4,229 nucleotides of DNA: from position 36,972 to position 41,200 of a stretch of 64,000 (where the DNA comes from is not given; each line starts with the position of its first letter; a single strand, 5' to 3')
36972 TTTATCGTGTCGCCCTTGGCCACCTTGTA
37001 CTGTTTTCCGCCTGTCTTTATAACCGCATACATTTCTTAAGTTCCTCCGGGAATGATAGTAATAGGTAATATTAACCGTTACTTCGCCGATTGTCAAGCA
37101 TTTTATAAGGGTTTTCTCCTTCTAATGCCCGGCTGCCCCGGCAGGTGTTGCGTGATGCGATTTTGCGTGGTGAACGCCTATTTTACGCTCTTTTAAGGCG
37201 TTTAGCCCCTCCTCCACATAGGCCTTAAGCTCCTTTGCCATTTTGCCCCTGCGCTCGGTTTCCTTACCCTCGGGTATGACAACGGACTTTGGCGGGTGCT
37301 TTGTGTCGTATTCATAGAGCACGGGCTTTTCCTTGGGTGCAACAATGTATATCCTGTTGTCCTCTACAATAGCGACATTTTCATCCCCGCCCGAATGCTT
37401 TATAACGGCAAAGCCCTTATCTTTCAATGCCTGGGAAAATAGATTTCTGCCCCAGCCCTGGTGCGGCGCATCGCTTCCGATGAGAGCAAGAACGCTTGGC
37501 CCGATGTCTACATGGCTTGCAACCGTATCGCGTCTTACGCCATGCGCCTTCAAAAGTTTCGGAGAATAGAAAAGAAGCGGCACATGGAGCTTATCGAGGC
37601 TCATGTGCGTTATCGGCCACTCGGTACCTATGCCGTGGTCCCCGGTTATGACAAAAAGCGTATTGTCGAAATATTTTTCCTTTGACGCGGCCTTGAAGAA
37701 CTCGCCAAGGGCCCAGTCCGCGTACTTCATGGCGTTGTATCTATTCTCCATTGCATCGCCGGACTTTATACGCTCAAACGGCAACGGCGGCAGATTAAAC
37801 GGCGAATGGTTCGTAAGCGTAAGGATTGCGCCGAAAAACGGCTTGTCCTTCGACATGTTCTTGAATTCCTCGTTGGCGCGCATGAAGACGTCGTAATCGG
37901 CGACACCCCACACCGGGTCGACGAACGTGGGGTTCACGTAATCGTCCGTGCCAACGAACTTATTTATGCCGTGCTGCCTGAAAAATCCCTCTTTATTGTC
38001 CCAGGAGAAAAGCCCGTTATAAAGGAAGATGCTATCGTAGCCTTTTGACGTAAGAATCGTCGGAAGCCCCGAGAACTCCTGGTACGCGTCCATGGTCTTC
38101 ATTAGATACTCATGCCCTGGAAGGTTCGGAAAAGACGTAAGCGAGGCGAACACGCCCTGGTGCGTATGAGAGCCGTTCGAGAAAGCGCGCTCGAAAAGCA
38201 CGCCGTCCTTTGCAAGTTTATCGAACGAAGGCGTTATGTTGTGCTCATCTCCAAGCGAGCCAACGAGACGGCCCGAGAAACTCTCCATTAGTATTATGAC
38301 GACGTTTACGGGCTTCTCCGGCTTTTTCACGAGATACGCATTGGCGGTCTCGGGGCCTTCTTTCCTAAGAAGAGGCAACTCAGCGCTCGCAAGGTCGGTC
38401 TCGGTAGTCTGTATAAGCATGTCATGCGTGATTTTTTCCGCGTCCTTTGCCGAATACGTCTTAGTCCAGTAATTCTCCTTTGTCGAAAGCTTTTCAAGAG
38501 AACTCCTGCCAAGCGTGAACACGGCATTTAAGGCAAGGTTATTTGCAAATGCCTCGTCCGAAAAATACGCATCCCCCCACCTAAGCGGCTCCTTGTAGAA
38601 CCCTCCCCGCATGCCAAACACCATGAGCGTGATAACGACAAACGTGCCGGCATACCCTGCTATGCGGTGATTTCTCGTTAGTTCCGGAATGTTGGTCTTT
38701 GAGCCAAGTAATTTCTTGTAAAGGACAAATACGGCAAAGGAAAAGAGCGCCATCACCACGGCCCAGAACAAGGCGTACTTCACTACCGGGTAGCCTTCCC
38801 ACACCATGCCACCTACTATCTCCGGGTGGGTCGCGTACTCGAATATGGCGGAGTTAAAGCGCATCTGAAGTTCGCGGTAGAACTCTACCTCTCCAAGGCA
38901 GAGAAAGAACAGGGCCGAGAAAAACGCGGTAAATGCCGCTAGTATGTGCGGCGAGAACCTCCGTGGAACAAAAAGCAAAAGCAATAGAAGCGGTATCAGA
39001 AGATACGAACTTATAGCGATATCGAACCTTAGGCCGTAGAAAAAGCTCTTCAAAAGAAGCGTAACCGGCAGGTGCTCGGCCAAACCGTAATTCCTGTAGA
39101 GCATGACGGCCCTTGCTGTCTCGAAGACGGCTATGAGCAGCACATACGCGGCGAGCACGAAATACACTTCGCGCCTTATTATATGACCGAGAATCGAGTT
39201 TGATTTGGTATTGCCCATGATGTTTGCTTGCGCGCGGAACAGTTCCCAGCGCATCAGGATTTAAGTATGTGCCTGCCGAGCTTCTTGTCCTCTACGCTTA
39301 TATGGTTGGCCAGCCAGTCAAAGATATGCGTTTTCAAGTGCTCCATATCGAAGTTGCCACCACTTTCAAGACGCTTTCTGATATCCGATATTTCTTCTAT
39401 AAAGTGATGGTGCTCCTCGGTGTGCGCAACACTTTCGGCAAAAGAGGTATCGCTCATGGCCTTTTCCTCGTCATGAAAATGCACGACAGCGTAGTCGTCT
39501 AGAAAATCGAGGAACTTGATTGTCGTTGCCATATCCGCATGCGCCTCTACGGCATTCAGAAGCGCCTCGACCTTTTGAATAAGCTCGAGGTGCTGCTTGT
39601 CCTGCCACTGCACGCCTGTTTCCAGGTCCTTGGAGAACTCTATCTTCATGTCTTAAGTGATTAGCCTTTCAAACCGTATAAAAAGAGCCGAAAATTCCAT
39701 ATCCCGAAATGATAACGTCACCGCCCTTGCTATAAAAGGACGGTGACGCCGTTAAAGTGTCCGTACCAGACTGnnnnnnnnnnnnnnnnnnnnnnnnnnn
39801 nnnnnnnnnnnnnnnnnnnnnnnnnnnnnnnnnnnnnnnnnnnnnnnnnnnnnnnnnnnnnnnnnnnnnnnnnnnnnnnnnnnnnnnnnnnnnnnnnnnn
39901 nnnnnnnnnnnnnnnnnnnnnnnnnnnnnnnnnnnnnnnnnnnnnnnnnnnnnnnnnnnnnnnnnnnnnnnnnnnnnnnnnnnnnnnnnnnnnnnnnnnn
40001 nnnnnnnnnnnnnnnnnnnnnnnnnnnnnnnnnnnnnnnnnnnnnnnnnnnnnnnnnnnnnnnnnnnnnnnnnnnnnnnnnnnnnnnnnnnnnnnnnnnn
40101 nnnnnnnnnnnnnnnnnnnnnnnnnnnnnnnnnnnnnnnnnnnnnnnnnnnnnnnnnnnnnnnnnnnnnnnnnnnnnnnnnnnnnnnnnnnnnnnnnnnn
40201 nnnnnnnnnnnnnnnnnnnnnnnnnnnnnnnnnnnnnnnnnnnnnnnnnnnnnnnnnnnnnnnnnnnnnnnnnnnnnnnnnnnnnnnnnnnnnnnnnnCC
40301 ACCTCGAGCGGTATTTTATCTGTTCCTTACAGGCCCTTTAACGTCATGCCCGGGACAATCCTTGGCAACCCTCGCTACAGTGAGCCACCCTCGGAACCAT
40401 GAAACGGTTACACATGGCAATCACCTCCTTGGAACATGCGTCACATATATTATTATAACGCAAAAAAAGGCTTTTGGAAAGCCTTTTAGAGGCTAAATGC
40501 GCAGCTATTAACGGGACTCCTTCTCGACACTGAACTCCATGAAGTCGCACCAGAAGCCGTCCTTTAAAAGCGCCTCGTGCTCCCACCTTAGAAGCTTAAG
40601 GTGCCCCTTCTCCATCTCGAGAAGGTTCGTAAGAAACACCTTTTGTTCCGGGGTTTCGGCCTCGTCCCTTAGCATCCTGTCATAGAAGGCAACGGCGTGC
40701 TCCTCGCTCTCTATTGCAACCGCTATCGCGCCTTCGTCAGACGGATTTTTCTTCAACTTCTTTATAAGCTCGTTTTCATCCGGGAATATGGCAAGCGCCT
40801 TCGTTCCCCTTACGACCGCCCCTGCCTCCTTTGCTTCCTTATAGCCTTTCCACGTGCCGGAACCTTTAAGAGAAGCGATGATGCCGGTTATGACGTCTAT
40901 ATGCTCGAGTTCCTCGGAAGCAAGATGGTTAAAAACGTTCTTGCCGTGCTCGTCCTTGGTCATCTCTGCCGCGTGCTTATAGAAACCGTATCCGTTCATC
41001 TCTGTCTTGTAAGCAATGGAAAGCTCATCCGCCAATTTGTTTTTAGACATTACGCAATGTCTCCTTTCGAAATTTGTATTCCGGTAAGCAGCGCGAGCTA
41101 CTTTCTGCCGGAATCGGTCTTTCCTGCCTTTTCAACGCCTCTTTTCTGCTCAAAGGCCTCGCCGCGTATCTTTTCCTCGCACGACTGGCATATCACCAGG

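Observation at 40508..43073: Recurrent 'split rubrerythrin' architecture: ferritin-like diiron proteins each paired with a separately encoded tiny rubredoxin-like CxxC protein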

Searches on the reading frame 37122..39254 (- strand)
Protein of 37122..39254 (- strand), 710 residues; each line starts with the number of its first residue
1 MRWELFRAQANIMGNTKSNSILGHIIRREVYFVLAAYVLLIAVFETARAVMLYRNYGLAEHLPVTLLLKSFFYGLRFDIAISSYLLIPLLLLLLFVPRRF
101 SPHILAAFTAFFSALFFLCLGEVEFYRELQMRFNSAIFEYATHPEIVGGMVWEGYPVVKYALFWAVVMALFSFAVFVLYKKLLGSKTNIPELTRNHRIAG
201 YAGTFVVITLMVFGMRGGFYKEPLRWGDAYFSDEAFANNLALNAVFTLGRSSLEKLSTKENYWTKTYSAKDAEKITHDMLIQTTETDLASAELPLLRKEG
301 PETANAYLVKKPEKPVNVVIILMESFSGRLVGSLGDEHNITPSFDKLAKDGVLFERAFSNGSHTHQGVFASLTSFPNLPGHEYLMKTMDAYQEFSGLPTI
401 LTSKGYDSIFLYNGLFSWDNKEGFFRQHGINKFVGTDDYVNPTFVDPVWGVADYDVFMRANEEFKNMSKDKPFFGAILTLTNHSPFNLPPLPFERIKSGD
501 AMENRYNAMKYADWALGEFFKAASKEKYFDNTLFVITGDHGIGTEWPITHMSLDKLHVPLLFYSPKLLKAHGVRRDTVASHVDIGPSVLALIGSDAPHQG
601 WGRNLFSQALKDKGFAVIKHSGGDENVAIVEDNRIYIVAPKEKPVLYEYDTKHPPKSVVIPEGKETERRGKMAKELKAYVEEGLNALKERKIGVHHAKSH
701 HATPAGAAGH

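Call 57: search_protein_families(library=pfam, proteins=[window:37122-39254:-], max_evalue=0.0001)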
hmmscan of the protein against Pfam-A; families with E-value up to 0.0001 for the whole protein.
window:37122-39254:- (710 aa): 2 families
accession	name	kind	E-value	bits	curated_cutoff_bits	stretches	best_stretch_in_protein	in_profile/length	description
PF00884.28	Sulfatase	-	1.7e-52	179.1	25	1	317-593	2-300/301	Sulfatase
PF01676.23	Metalloenzyme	-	8e-05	22.7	24.3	0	502-594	166-250/252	Metalloenzyme superfamily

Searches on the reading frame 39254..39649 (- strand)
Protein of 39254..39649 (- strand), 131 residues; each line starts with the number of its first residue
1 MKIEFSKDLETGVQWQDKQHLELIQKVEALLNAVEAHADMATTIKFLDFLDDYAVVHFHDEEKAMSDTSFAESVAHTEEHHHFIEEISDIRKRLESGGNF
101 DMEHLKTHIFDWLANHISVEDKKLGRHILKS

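Call 3: search_protein_families(library=pfam, proteins=[window:39254-39649:-], max_evalue=0.1)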
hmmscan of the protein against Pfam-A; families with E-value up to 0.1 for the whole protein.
window:39254-39649:- (131 aa): 3 families
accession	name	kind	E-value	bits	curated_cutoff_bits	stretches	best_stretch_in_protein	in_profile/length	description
PF01814.28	Hemerythrin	-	1.5e-10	42.1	25.3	1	12-125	2-124/127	Hemerythrin HHE cation binding domain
PF03682.18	UPF0158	-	0.0031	18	21.1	1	26-115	44-136/157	Uncharacterised protein family (UPF0158)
PF08454.17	RIH_assoc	-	0.011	16.1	28.5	0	14-75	32-96/99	RyR and IP3R Homology associated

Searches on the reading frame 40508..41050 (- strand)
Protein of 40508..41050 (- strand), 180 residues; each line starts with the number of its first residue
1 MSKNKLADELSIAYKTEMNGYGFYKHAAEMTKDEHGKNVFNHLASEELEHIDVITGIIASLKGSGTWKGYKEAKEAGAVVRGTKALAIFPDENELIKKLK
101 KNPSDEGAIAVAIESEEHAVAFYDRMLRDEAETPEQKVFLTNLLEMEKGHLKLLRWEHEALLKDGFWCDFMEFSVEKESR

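Call 3: search_protein_families(library=pfam, proteins=[window:40508-41050:-], max_evalue=0.1)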
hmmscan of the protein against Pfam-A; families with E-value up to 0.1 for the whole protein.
window:40508-41050:- (180 aa): 6 families
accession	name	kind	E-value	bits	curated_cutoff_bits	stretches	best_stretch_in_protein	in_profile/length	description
PF02915.23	Rubrerythrin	-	2.3e-10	41.4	22.8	1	10-155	3-134/137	Rubrerythrin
PF00210.30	Ferritin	-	0.0022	18.3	24.5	1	13-154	7-132/142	Ferritin-like domain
PF09537.16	DUF2383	-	0.0062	17.1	30.8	0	14-64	10-60/111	Domain of unknown function (DUF2383)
PF13668.12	Ferritin_2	-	0.017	15.7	24.7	0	8-59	4-64/138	Ferritin-like domain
PF05067.18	Mn_catalase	-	0.025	14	27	1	32-81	51-100/284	Manganese containing catalase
PF22277.2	EncFtn-like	-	0.026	14.7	27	1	16-51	25-60/85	EncFtn-like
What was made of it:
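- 40508..41050 (-): 180-aa diiron-carboxylate four-helix-bundle protein of the archaeoferritin/PF1190/TM1526 branch (fer180). Motifs E17-x6-Y24, E47xxH50, E116-x6-Y123, E147xxH150. PF02915 at 41 bits (call 3).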

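Call 5: search_protein_families(library=ncbifam, proteins=[window:40508-41050:-], max_evalue=0.1)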
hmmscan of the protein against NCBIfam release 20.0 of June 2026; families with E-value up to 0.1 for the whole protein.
window:40508-41050:- (180 aa): 6 families
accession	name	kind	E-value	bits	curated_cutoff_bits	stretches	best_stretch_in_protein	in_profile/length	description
NF058679.1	EncB_fam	subfamily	1.8e-06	27.9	90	1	7-63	22-78/117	encapsulin nanocompartment ferritin-likeEncB family encapsulin nanocompartment ferritin-like cargo protein cargo protein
NF009413.0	PRK12775.1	equivalog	2.1e-06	25.8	1895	1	5-160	860-997/1006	putative trifunctional 2-polyprenylphenol hydroxylase/glutamate synthase subunit beta/ferritin domain-containing protein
NF045676.1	FeExpMbfA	equivalog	2.5e-05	23.9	450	1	13-58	103-148/318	iron exporter MbfA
TIGR04535.1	ferrit_encaps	subfamily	0.00063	19.7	125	1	16-54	24-62/114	encapsulin-associated ferritin-like protein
TIGR02284.1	TIGR02284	subfamily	0.025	14.9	44.8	0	15-136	10-117/139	PA2169 family four-helix-bundle protein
NF058678.1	EncB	exception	0.025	14.8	210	0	24-55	29-60/160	encapsulin nanocompartment ferritin-like cargo protein EncB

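Call 25: search_protein_families(library=pfam, proteins=[P0200, P0201, P0212, P0239, P0240, P0251, P0261, P0267, P0272, P0287], max_evalue=0.01)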
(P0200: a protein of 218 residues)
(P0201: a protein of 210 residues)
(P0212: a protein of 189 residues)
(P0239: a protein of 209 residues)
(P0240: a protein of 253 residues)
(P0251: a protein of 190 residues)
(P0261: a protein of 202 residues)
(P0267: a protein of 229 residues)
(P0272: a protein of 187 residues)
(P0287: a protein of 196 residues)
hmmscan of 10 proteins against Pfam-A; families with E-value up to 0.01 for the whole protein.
P0200 (218 aa): 2 families
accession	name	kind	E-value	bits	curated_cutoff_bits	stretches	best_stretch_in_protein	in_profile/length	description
PF00582.32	Usp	-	5.5e-29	102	24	1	1-141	1-141/141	Universal stress protein family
PF18912.6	DZR_2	-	0.0019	18.4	27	1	175-197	7-31/56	Double zinc ribbon domain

P0201 (210 aa): 1 family
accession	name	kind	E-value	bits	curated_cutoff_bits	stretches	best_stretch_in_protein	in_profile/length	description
PF00582.32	Usp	-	5.1e-34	118.3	24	1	8-144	3-139/141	Universal stress protein family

P0212 (189 aa): 2 families
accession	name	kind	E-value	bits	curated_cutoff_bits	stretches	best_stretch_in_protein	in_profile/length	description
PF00582.32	Usp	-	1.9e-27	97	24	1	5-126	4-141/141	Universal stress protein family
PF18912.6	DZR_2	-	0.0057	16.9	27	1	147-168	8-31/56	Double zinc ribbon domain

P0239 (209 aa): 2 families
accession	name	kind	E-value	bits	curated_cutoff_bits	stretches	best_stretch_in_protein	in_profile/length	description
PF00582.32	Usp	-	5.5e-35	121.4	24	1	7-146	2-141/141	Universal stress protein family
PF19134.6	DUF5817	-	0.0079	16.6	31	0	170-201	13-44/57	Domain of unknown function (DUF5817)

P0240 (253 aa): 1 family
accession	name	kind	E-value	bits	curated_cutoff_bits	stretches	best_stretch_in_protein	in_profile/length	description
PF00582.32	Usp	-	4e-31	108.9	24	2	137-194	84-141/141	Universal stress protein family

P0251 (190 aa): 1 family
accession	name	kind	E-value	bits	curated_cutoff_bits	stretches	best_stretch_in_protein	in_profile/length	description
PF00582.32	Usp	-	4.8e-34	118.4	24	1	3-125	2-141/141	Universal stress protein family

P0261 (202 aa): 1 family
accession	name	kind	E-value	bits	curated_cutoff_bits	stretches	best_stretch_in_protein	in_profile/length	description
PF00582.32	Usp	-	6.6e-30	105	24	1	10-135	3-141/141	Universal stress protein family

P0267 (229 aa): 1 family
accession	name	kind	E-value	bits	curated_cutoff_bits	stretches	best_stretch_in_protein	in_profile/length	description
PF00582.32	Usp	-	1.2e-30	107.3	24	1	15-152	2-140/141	Universal stress protein family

P0272 (187 aa): 1 family
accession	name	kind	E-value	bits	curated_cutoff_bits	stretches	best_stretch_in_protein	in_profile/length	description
PF00582.32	Usp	-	4.5e-30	105.5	24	2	56-129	67-140/141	Universal stress protein family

P0287 (196 aa): 1 family
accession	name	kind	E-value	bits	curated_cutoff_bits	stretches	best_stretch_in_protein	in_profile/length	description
PF00582.32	Usp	-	4e-31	108.9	24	2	56-129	66-141/141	Universal stress protein family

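Call 28: search_solved_structures(query=window:40508-41050:-, max_evalue=1, show_alignments=2)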
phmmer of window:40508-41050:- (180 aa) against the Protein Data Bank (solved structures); distinct sequences matched with E-value up to 1: 8.
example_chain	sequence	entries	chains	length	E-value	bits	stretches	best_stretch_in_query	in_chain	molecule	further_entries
2fzf_A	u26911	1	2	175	5.3e-07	33.2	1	6-171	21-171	hypothetical protein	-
1vjx_A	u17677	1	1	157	5.5e-05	26.6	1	5-158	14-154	putative ferritin-like diiron-carboxylate protein TM1526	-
7uek_A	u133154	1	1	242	0.11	15.9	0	57-109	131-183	OT3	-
5n5e_e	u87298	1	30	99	0.16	15.3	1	2-75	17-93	PFC_05175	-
2hz8_A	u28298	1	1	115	0.19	15.1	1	93-155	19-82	De novo designed diiron protein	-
7s8t_A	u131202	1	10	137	0.28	14.5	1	3-65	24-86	EncC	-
1mft_A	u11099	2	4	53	0.47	13.8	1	10-54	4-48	Four-helix bundle model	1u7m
2oh3_A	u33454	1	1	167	0.78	13.1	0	12-67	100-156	COG1633: Uncharacterized conserved protein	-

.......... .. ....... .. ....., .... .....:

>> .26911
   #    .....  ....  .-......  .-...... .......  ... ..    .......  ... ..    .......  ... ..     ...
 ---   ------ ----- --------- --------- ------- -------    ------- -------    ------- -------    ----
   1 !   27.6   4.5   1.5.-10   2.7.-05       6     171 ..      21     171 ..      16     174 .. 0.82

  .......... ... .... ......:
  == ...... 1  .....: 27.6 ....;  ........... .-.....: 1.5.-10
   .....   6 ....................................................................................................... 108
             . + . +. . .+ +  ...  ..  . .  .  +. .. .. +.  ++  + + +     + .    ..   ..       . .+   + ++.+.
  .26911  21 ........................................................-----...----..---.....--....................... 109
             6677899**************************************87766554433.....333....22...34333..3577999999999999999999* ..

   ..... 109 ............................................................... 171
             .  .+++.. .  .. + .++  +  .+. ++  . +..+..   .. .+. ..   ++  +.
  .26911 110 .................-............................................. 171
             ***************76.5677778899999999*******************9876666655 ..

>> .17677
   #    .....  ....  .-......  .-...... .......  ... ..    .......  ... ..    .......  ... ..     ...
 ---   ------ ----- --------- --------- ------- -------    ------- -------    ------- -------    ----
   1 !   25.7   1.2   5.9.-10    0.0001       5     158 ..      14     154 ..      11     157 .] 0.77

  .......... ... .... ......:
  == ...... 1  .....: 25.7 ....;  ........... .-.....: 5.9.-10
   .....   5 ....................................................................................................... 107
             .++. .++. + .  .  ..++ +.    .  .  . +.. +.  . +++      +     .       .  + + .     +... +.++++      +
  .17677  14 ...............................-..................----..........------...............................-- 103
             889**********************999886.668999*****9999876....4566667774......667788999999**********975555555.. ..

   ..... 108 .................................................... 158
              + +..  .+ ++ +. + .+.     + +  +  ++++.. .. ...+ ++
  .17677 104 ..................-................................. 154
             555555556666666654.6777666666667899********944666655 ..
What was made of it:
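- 40508..41050 (-): PDB 2fzf (P. furiosus PF1190) E 5e-7 and 1vjx (TM1526) E 5.5e-5 (call 28).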

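Call 69: search_protein_families(library=pfam, proteins=[L087:1-657:+, L087:985-1128:+, L088:645-1547:+], max_evalue=0.01)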
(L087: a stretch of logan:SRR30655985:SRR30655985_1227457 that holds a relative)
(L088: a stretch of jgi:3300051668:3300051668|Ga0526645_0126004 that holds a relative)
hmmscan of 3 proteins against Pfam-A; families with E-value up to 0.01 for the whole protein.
L087:1-657:+ (218 aa): 0 families

L087:985-1128:+ (48 aa): 1 family
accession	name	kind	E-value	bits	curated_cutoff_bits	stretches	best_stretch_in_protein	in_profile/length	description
PF03449.20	GreA_GreB_N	-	3.7e-10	40.3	24.5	1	9-48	9-48/71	Transcription elongation factor, N-terminal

L088:645-1547:+ (301 aa): 2 families
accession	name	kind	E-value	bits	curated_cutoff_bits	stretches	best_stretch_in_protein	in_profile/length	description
PF00006.31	ATP-synt_ab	-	1.4e-24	87.4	29.5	1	204-301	1-96/213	ATP synthase alpha/beta family, nucleotide-binding domain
PF02874.29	ATP-synt_ab_N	-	3.5e-13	50.3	20.9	1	84-146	3-68/69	ATP synthase alpha/beta family, beta-barrel domain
